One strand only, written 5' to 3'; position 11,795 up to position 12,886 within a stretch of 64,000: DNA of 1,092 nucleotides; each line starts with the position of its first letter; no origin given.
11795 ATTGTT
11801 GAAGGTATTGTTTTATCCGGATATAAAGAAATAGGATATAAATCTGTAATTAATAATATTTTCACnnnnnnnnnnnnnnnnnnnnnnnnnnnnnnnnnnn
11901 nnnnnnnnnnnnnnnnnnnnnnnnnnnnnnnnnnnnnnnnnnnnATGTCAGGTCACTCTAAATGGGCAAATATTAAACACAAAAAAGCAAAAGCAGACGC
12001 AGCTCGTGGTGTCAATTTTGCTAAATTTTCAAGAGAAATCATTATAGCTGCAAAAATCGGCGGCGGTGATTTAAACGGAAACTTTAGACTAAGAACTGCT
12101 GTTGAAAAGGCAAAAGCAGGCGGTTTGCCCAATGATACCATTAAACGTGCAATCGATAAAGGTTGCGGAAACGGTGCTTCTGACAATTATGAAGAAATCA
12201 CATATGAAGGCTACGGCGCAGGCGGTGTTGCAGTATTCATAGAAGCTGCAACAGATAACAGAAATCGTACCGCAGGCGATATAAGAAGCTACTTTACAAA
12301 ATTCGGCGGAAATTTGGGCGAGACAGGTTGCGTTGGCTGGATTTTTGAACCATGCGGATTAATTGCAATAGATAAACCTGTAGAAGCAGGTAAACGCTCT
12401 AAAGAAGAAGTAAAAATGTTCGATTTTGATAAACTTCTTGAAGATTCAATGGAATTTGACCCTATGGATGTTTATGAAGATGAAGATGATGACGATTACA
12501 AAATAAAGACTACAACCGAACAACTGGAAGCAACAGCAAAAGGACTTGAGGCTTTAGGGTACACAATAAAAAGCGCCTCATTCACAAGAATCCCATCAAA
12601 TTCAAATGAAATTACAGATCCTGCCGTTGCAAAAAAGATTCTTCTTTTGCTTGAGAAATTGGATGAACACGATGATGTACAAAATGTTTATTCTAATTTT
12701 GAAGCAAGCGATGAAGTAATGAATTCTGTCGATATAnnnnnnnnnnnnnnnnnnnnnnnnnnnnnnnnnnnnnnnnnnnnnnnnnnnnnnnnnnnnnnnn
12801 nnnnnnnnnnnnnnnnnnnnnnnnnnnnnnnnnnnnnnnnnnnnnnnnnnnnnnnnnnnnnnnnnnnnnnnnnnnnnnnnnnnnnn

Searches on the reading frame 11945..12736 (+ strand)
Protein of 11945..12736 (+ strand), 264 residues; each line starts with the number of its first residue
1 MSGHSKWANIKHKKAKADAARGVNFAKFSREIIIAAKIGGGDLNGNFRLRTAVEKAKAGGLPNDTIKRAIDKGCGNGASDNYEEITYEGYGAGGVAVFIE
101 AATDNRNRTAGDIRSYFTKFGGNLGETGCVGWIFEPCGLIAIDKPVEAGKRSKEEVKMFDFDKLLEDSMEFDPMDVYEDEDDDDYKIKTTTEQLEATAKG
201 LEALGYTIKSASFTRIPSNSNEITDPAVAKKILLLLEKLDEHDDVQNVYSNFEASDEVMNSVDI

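Call 67: search_protein_families(library=pfam, proteins=[window:11945-12736:+], max_evalue=0.00001)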
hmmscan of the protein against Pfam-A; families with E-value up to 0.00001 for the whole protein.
window:11945-12736:+ (264 aa): 2 families
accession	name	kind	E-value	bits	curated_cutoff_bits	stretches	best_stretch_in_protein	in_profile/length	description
PF01709.26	Transcrip_reg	-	2.1e-49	167.7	27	1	82-252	1-160/160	TACO1/YebC second and third domain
PF20772.2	TACO1_YebC_N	-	4.3e-29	101.2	36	1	5-75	1-72/73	TACO1/YebC protein N-terminal domain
